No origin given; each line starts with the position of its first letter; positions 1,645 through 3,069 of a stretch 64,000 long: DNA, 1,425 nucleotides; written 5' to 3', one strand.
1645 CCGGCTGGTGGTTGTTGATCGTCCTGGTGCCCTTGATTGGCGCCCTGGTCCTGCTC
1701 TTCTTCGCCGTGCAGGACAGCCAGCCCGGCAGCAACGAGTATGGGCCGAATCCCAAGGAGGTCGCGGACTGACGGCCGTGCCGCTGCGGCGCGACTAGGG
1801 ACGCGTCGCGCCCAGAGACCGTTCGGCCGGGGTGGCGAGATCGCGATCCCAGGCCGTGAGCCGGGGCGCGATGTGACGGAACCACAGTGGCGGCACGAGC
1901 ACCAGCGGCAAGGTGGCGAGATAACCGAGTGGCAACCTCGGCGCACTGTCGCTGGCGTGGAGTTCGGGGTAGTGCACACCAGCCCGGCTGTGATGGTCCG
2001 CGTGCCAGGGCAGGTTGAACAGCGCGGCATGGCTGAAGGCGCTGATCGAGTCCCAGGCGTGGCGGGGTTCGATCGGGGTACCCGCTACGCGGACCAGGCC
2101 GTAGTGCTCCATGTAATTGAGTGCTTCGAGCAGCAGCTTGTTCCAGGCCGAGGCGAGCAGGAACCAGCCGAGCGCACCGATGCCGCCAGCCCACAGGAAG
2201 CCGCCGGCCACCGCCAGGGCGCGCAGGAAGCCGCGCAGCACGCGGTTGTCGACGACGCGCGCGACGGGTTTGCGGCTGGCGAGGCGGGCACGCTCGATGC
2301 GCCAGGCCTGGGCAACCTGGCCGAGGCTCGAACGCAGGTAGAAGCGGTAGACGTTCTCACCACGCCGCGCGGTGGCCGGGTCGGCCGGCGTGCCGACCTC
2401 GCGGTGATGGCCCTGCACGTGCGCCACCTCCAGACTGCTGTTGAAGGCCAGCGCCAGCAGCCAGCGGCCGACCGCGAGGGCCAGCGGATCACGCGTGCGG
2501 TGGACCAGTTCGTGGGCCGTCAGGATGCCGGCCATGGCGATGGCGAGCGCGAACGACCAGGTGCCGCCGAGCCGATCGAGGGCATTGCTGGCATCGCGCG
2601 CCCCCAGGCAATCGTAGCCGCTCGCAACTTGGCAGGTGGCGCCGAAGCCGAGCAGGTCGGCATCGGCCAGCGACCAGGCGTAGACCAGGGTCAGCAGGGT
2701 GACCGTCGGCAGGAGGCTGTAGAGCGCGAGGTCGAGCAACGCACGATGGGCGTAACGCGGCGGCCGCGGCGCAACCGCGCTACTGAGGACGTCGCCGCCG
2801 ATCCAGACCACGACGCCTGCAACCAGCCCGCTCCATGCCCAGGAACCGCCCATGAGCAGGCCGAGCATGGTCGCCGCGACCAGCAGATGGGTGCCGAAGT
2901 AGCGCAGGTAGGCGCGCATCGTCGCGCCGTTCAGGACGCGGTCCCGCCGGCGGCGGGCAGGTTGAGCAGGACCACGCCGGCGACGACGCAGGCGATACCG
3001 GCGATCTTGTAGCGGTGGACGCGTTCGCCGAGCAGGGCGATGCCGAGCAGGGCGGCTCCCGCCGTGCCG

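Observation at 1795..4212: ArsR regulator - heterodimeric SMR pair - AlkB hydroxylase on one strand with an AT-rich palindromic operator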

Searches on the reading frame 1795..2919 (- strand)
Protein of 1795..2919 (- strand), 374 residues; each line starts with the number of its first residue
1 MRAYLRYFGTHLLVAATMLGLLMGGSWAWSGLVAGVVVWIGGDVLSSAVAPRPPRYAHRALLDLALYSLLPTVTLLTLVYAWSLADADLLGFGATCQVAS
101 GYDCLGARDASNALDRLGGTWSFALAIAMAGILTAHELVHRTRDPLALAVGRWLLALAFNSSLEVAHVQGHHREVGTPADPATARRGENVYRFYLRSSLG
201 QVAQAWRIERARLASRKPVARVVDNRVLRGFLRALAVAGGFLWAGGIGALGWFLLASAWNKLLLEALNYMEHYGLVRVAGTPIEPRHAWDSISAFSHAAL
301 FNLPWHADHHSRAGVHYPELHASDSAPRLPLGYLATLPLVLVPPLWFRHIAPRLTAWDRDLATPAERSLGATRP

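Call 3: search_protein_families(library=pfam, proteins=[window:1795-2919:-], max_evalue=0.01)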
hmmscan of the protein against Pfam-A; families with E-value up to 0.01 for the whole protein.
window:1795-2919:- (374 aa): 1 family
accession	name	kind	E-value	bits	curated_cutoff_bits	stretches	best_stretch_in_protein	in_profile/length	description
PF00487.30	FA_desaturase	-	4.8e-25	89.2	29.7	1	123-322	10-233/253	Fatty acid desaturase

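Call 4: search_protein_families(library=ncbifam, proteins=[window:1795-2919:-], max_evalue=0.01)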
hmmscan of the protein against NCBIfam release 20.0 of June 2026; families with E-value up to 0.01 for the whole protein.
window:1795-2919:- (374 aa): 0 families

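Call 6: search_solved_structures(query=window:1795-2919:-, max_evalue=1, show_alignments=2)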
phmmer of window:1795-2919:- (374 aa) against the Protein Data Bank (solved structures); distinct sequences matched with E-value up to 1: 2.
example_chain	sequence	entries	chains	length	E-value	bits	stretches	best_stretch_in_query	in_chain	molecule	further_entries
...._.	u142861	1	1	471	1.4e-36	130.1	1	126-354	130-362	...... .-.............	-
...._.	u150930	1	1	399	1.1e-30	110.6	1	119-349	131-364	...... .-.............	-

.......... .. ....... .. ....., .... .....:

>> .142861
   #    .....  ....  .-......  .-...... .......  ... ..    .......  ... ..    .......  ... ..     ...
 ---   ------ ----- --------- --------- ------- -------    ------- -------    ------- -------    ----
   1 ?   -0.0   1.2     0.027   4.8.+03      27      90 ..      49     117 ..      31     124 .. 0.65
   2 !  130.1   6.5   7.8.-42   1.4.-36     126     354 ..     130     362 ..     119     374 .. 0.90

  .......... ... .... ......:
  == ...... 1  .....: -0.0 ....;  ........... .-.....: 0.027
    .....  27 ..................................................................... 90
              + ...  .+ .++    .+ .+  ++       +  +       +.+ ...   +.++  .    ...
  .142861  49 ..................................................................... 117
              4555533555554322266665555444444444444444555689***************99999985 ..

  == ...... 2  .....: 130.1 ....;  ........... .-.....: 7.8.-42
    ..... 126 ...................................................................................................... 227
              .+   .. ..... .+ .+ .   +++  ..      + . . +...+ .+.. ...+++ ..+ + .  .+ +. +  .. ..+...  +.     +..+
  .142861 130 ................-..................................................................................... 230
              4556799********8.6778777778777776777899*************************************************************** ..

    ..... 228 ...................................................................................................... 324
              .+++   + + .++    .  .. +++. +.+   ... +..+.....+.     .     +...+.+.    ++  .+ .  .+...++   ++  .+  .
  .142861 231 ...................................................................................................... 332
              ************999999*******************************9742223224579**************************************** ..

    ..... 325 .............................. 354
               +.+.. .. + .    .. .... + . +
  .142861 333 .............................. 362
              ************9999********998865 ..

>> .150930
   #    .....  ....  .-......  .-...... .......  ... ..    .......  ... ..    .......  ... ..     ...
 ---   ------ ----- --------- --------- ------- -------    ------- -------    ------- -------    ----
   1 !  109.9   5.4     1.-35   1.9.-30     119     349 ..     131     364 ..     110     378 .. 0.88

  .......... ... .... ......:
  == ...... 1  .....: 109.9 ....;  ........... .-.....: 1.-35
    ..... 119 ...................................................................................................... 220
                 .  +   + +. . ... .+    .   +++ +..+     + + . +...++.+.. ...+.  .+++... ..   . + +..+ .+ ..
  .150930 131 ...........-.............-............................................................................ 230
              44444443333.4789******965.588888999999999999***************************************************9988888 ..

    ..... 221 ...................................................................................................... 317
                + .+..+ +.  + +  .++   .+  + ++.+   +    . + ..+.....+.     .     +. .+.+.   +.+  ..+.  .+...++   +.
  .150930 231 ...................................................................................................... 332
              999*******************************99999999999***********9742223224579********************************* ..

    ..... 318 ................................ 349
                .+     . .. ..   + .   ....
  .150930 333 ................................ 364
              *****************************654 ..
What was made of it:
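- Closest known: AlkB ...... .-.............. Different: The motif is AHVQGHH instead of EHNRGHH (call 6).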

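Call 9: find_homologous_proteins(query=window:1795-2919:-, max_evalue=1e-10)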
Query window:1795-2919:- (374 aa): 1724 proteins with E <= 1e-10 among 8000 candidates; the best 120 are listed.
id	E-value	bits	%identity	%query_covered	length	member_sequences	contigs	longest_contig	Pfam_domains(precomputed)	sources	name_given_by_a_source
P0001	2.6e-245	832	100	100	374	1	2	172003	PF00487.31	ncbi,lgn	ncbi:MAG: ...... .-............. [Gammaproteobacteria bacterium]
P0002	4.8e-206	703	86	96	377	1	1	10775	PF00487.31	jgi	jgi:hypothetical protein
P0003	7.0e-202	689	83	100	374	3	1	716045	PF00487.31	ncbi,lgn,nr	ncbi:MAG: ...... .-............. [Gammaproteobacteria bacterium]|nr:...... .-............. [Gammapro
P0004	1.2e-177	609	82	90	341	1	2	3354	PF00487.31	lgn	-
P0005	1.0e-175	603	73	99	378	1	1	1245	PF00487.31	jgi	jgi:hypothetical protein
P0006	2.5e-164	566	72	99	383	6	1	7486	PF00487.31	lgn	-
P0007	3.3e-162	559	70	100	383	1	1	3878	PF00487.31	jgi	-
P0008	5.1e-162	558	70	100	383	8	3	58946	PF00487.31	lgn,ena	-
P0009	3.0e-156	539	69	99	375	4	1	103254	PF00487.31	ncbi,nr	ncbi:MAG: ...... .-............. [Gammaproteobacteria bacterium]|nr:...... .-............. [Gammapro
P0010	1.0e-155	537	68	99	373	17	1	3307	PF00487.31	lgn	-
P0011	1.4e-153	530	67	99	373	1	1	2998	PF00487.31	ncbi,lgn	-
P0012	3.0e-152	526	67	99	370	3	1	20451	PF00487.31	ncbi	-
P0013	1.1e-149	517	68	100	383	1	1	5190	PF00487.31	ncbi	ncbi:MAG: fatty acid desaturase [Gammaproteobacteria bacterium]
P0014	3.9e-149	515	65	98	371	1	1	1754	PF00487.31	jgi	jgi:hypothetical protein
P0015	3.1e-144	499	63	99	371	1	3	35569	PF00487.31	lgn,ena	-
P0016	7.3e-144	498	63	98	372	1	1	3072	PF00487.31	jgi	jgi:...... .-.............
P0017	4.3e-142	492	63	98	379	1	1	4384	PF00487.31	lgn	-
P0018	4.7e-141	489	61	100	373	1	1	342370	PF00487.31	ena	-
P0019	3.9e-140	486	61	99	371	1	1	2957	PF00487.31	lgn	-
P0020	1.5e-139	484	60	98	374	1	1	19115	PF00487.31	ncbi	ncbi:MAG: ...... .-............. [Gammaproteobacteria bacterium]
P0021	1.1e-138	481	60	99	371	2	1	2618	PF00487.31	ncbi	-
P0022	9.8e-138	478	60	99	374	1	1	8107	PF00487.31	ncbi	-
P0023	2.8e-136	473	61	99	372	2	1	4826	PF00487.31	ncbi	ncbi:MAG: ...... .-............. [Gammaproteobacteria bacterium]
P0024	9.3e-136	471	59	99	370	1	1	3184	PF00487.31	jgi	-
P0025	1.5e-135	471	60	99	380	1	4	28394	PF00487.31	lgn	-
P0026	8.7e-135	468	59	98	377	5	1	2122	PF00487.31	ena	-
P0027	2.1e-134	467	60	99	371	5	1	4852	PF00487.31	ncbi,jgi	jgi:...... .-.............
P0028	5.4e-134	466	60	100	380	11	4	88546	PF00487.31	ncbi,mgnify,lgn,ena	mgnify:FL=1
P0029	9.9e-134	465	60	100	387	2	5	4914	PF00487.31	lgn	-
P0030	3.2e-133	463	59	99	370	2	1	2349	PF00487.31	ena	-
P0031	8.1e-133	462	59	100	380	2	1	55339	PF00487.31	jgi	jgi:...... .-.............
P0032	3.5e-132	460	59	99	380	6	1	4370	PF00487.31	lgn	-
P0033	6.0e-132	459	59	99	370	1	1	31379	PF00487.31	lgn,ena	-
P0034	8.8e-132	458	60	98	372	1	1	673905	PF00487.31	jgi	jgi:hypothetical protein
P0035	6.9e-131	455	59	100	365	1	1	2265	PF00487.31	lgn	-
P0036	7.2e-131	455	57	100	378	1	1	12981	PF00487.31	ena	-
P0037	4.8e-130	453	58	100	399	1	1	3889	PF00487.31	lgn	-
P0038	9.9e-129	448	56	99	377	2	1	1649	PF00487.31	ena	-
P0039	1.9e-127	444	59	99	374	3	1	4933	PF00487.31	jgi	jgi:hypothetical protein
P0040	3.8e-127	443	59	99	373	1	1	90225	PF00487.31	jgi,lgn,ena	-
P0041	5.4e-127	443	60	99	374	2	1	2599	PF00487.31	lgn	-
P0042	7.5e-127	442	59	99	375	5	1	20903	PF00487.31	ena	-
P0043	2.3e-126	441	59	99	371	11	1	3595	PF00487.31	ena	-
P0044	1.7e-123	431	59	99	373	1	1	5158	PF00487.31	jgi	-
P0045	9.1e-123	429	59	99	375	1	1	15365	PF00487.31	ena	-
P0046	3.4e-122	427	59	99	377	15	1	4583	PF00487.31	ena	-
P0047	9.1e-121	422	58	99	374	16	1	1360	PF00487.31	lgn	-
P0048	2.2e-120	421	56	99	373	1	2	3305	PF00487.31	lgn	-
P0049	2.8e-120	421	57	99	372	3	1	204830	PF00487.31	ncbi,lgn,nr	ncbi:MAG: fatty acid desaturase [Gammaproteobacteria bacterium]|nr:fatty acid desaturase [Gammaprote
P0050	4.4e-120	420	59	99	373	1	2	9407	PF00487.31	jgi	jgi:hypothetical protein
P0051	7.6e-120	419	57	98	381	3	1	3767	PF00487.31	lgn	-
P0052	1.2e-118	415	56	99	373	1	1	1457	PF00487.31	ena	-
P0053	1.5e-118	415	54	99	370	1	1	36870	PF00487.31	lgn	-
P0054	1.7e-116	408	54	99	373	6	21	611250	PF00487.31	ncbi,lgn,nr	ncbi:MAG: fatty acid desaturase [Gammaproteobacteria bacterium]|nr:fatty acid desaturase [Gammaprote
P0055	5.0e-116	407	55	99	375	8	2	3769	PF00487.31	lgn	-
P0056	2.2e-115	404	55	99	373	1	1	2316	PF00487.31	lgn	-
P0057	3.5e-114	400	55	99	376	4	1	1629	PF00487.31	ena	-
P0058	4.5e-114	400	57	96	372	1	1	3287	PF00487.31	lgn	-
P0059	5.5e-113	396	51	98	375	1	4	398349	PF00487.31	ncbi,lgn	-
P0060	9.6e-113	396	55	99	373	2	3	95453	PF00487.31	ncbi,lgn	ncbi:MAG: fatty acid desaturase [Gammaproteobacteria bacterium]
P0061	1.1e-111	392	55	97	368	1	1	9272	PF00487.31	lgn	-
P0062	1.9e-111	391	53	99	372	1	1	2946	PF00487.31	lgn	-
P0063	2.0e-111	391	50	99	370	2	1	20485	PF00487.31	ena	-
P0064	2.8e-107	378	59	79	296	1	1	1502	PF00487.31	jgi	jgi:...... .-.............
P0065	2.7e-104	368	67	73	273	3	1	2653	PF00487.31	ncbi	ncbi:MAG: fatty acid desaturase, partial [Gammaproteobacteria bacterium]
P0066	3.6e-88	315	44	99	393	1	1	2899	PF00487.31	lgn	-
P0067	5.8e-88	314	44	99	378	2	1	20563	PF00487.31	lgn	-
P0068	1.5e-87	313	55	74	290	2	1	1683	PF00487.31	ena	-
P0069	1.0e-86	310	43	99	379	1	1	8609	PF00487.31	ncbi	-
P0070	2.7e-86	309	46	99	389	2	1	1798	PF00487.31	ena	-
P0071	7.7e-85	304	44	100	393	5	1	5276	PF00487.31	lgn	-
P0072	1.2e-84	303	45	97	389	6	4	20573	PF00487.31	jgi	jgi:hypothetical protein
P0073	1.8e-84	303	42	99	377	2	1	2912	PF00487.31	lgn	-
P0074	2.4e-84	302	42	98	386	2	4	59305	PF00487.31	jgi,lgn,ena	-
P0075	3.2e-84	302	45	98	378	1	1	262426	PF00487.31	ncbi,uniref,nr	ncbi:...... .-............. [Pseudoduganella violaceinigra]|uniref:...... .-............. n=1 Tax=Ps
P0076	3.4e-84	302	46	99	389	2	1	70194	PF00487.31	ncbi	-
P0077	6.6e-84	301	45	97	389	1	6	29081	PF00487.31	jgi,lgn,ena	jgi:hypothetical protein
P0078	9.4e-84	300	43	100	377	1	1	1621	PF00487.31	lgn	-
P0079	1.0e-83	300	42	98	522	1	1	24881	PF00111.33,PF00487.31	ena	-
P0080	1.4e-83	300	45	99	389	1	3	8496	PF00487.31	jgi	jgi:hypothetical protein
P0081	1.4e-83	300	45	98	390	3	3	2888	PF00487.31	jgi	jgi:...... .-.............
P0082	2.2e-83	299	44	99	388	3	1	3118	PF00487.31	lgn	-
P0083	2.3e-83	299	45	99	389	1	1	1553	PF00487.31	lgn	-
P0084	4.2e-83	298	44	98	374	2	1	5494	PF00487.31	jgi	jgi:hypothetical protein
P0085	4.2e-83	298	40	99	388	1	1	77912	PF00487.31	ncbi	-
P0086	5.5e-83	298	42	98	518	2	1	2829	PF00111.33,PF00487.31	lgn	-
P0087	6.6e-83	297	43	98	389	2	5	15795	PF00487.31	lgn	-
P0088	9.1e-83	297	44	99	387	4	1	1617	PF00487.31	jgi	jgi:fatty acid desaturase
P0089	9.6e-83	297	44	99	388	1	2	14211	PF00487.31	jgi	jgi:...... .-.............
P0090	1.2e-82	297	40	98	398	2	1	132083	PF00487.31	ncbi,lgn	-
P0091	1.4e-82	296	44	99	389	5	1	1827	PF00487.31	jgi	jgi:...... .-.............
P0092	1.5e-82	296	43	99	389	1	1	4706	PF00487.31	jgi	jgi:Fatty acid desaturase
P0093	1.6e-82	296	45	98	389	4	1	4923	PF00487.31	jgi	jgi:hypothetical protein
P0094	2.6e-82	296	44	99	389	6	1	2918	PF00487.31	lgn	-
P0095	3.7e-82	295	42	98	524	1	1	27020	PF00111.33,PF00487.31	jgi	-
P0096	3.9e-82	295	46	95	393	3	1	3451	PF00487.31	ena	-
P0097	4.4e-82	295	43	99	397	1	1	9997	PF00487.31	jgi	jgi:hypothetical protein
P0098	8.4e-82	294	43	98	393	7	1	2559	PF00487.31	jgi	-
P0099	8.7e-82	294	44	99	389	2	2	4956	PF00487.31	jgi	jgi:hypothetical protein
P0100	1.0e-81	294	44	99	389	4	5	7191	PF00487.31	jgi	jgi:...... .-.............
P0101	1.4e-81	293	44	98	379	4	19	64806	PF00487.31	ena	-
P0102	1.8e-81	293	43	98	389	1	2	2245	PF00487.31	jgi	jgi:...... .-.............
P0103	1.8e-81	293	42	98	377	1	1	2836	PF00487.31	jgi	jgi:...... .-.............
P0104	2.0e-81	293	44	98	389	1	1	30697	PF00487.31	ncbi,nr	ncbi:MAG TPA: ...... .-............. [Steroidobacteraceae bacterium]|nr:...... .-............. [Ster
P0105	2.2e-81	292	44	99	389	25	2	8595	PF00487.31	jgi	jgi:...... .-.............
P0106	4.4e-81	291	43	99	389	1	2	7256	PF00487.31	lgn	-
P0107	5.0e-81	291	42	99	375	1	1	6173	PF00487.31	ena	-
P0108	6.8e-81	291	42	99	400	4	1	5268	PF00487.31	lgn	-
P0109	1.2e-80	290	41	98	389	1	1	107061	PF00487.31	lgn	-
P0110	1.5e-80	290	43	99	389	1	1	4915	PF00487.31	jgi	jgi:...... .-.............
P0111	1.8e-80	289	45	98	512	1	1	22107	PF00111.33,PF00487.31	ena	-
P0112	1.9e-80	289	43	96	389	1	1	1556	PF00487.31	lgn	-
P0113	2.4e-80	289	43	98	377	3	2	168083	PF00487.31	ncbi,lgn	-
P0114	2.4e-80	289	44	99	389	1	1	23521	PF00487.31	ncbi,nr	ncbi:MAG TPA: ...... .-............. [Steroidobacteraceae bacterium]|nr:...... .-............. [Ster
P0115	2.8e-80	289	43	98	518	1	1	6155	PF00111.33,PF00487.31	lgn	-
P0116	3.0e-80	289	40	98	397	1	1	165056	PF00487.31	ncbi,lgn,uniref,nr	ncbi:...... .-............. [Zestomonas carbonaria]|uniref:Fatty acid desaturase domain-containing p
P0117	3.1e-80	289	44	98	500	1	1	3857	PF00111.33,PF00487.31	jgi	jgi:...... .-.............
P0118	5.6e-80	288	42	99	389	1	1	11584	PF00487.31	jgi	jgi:Fatty acid desaturase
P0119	5.9e-80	288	45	98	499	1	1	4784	PF00111.33,PF00487.31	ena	-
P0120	1.2e-79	287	42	99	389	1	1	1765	PF00487.31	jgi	jgi:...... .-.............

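Call 11: find_encoding_contigs(protein=P0003, flank=6000, max_places=2)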
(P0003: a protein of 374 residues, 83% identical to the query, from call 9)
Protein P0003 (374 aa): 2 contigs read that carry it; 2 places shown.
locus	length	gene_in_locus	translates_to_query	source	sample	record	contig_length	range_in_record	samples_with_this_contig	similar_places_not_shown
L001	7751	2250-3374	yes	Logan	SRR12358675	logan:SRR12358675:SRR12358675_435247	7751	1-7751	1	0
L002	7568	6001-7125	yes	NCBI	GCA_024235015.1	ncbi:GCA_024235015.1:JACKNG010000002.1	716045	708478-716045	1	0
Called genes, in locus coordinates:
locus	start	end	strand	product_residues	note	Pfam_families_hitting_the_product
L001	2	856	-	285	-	?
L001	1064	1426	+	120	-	PF01047:MarR (faint), PF01022:HTH_5, PF12802:MarR_2 (weak)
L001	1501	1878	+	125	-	PF00893:Multi_Drug_Res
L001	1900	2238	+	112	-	PF00892:EamA (weak), PF00893:Multi_Drug_Res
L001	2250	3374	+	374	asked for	PF00487:FA_desaturase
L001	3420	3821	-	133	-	PF05656:DUF805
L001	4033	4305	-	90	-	-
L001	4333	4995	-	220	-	PF13489:Methyltransf_23, PF02353:CMAS (weak), PF05175:MTS (weak), PF01209:Ubie_methyltran, PF13847:Methyltransf_31, PF08241:Methyltransf_11, PF08242:Methyltransf_12, PF13649:Methyltransf_25, +1 more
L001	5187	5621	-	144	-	PF27700:Uncharacterised_IM_YidI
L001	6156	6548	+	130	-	-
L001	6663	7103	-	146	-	PF04828:GFA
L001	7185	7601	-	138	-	PF04828:GFA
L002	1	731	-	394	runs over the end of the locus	PF02771:Acyl-CoA_dh_N, PF02770:Acyl-CoA_dh_M, PF00441:Acyl-CoA_dh_1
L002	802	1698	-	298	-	PF12146:Hydrolase_4, PF00561:Abhydrolase_1, PF12697:Abhydrolase_6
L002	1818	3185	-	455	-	PF07690:MFS_1, PF13347:MFS_2, PF12832:MFS_1_like (faint), PF07690:MFS_1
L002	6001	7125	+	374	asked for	PF00487:FA_desaturase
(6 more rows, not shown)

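Call 12: find_related_loci(query=A1, collection=genome_contigs, flank=6000)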
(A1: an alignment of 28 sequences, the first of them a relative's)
Query A1 (374 aa) in genome_contigs; peptide patterns used: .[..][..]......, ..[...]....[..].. (x = any residue, [..] = any of these).
257 stretches matched a pattern; 251 encode a relative of the query (tblastn E <= 1e-3); the best 80 are kept; 80 distinct loci.
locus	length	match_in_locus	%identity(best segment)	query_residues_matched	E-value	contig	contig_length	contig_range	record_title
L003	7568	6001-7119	83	1-373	0e+0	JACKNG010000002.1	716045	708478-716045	MAG: Gammaproteobacteria bacterium isolate HK-STAS-PROT-138 HK-STAS-PROT-138_2, whole genome shotgun sequence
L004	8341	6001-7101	72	3-369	2e-166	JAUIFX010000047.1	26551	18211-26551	MAG: Gammaproteobacteria bacterium isolate Co_bin.12 NODE_10607_length_26551_cov_1.225590, whole genome shotgun sequence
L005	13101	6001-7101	72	3-369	1e-159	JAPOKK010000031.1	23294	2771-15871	MAG: Pseudomonadota bacterium isolate bin88 k141_3238422_length_23294_cov_24.0000, whole genome shotgun sequence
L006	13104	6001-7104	68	1-369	3e-156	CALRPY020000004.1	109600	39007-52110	MAG: Hydrogenophaga intermedia isolate JJ-CU23-05-3-mx-bin502 genome assembly, contig: JJ-NR103-41-C97, whole genome sho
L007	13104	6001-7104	69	1-369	1e-155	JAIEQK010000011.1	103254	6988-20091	MAG: Gammaproteobacteria bacterium isolate co.spades.DASTOOL.2.5kb_146 c_000000444535, whole genome shotgun sequence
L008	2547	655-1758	67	1-369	1e-164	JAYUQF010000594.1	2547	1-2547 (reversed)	MAG: Pseudomonadota bacterium isolate GL114_DN_concoct_40 GL114_DN_concoct_40_593, whole genome shotgun sequence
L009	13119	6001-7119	69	1-374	2e-141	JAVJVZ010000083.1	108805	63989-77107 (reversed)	MAG: Gammaproteobacteria bacterium isolate C2-GNP5-20 k141_49622, whole genome shotgun sequence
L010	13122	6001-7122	60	1-374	1e-136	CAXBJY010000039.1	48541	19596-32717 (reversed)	MAG TPA_asm: uncultured Gammaproteobacteria bacterium isolate ERR2762122_concoct_79 genome assembly, contig: ERZ3421826.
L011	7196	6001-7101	58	4-369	3e-125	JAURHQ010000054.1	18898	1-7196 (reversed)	MAG: Gammaproteobacteria bacterium isolate SFB_657D_100_21 NODE_54_length_18898_cov_2.882897, whole genome shotgun seque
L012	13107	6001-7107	58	1-369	2e-121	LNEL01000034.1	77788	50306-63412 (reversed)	MAG: Gammaproteobacteria bacterium Ga0077536 Ga0077536_126.1, whole genome shotgun sequence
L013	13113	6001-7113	54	1-370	1e-118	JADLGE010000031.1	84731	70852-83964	MAG: Gammaproteobacteria bacterium isolate SJ420 c_000000253004, whole genome shotgun sequence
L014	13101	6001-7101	51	3-369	4e-116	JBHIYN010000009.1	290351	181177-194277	MAG: Gammaproteobacteria bacterium isolate MAG77 WDNA06_bin.19.orig_9, whole genome shotgun sequence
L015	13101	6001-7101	55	1-366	6e-113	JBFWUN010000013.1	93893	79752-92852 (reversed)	MAG: Gammaproteobacteria bacterium isolate CA_2019_TPBF_71 NODE_2039_length_93893_cov_37.831527_TPBF, whole genome shotg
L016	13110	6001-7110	57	1-370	3e-110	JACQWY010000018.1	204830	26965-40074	MAG: Gammaproteobacteria bacterium isolate NC_groundwater_1501_Pr4_B-0.1um_67_5 SR1-18-B1_scaffold_66710, whole genome s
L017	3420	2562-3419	61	4-289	3e-100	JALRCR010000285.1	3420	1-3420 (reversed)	MAG: Gammaproteobacteria bacterium isolate HTM.54 NODE_285_length_3420_cov_2.115465, whole genome shotgun sequence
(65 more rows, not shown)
